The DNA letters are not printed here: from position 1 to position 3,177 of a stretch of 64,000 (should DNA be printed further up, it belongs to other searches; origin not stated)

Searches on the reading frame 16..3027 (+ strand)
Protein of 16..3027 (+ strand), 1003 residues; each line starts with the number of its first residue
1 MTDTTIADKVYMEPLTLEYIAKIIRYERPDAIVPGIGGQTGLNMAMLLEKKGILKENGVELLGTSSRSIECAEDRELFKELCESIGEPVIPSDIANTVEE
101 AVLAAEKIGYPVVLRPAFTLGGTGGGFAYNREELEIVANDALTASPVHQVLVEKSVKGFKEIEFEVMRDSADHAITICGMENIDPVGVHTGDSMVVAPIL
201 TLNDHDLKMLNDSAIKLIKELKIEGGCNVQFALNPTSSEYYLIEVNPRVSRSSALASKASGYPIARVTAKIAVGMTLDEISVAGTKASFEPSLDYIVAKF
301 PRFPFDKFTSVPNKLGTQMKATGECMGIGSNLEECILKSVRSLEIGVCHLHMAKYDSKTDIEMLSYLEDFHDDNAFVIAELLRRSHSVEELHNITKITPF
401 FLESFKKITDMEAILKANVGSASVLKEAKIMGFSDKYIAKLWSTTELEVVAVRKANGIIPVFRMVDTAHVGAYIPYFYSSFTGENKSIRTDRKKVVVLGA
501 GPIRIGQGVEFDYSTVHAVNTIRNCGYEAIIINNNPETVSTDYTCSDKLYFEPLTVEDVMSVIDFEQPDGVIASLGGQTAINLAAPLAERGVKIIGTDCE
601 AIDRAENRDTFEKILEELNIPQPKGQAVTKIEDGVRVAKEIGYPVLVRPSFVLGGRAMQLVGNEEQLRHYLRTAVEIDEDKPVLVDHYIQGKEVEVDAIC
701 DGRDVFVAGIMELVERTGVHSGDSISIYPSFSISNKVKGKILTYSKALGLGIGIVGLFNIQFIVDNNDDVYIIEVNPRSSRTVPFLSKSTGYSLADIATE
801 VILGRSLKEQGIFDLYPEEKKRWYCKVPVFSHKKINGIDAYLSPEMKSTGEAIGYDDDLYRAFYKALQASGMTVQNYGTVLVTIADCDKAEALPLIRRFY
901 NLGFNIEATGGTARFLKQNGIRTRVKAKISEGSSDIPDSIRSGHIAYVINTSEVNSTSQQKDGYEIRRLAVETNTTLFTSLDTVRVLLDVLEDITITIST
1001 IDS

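Call 15: search_protein_families(library=pfam, proteins=[window:16-3027:+], max_evalue=0.001)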
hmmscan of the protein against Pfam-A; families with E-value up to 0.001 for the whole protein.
window:16-3027:+ (1003 aa): 12 families
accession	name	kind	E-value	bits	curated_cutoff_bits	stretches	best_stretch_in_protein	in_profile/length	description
PF02786.22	CPSase_L_D2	-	2.6e-111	370.6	19.8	2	74-279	1-210/211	Carbamoyl-phosphate synthase L chain, ATP binding domain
PF25596.1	CPSase_L_D1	-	1e-68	229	27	2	492-603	2-117/118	Carbamoyl phosphate synthase preATP-grasp domain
PF02787.25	CPSase_L_D3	-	9.2e-22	77.3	26.6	1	367-442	3-80/80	Carbamoyl-phosphate synthetase large chain, oligomerisation domain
PF02142.27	MGS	-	1.6e-20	73.5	24.1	1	892-979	2-94/94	MGS-like domain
PF07478.18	Dala_Dala_lig_C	-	5.4e-20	72.2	24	2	635-778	29-175/204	D-ala D-ala ligase C-terminus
PF02222.28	ATP-grasp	-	2.6e-13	50.5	27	1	614-779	2-163/179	ATP-grasp domain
PF15632.11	ATPgrasp_Ter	-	8.2e-13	48.7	29.1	1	681-805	3-111/131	ATP-grasp in the biosynthetic pathway with Ter operon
PF02655.19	ATP-grasp_3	-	9e-13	49.1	23.2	1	611-778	7-156/160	ATP-grasp domain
PF13549.11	ATP-grasp_5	-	9.4e-09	35.4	27.6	1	79-115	16-52/221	ATP-grasp domain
PF01071.24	GARS_A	-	8.3e-07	29.5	27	1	613-707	8-107/194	Phosphoribosylglycinamide synthetase, ATP-grasp (A) domain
PF13535.11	ATP-grasp_4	-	8.5e-05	22.7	27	0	679-779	51-152/160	ATP-grasp domain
PF08442.15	ATP-grasp_2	-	0.00069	19.7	29.5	0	79-177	8-122/202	ATP-grasp domain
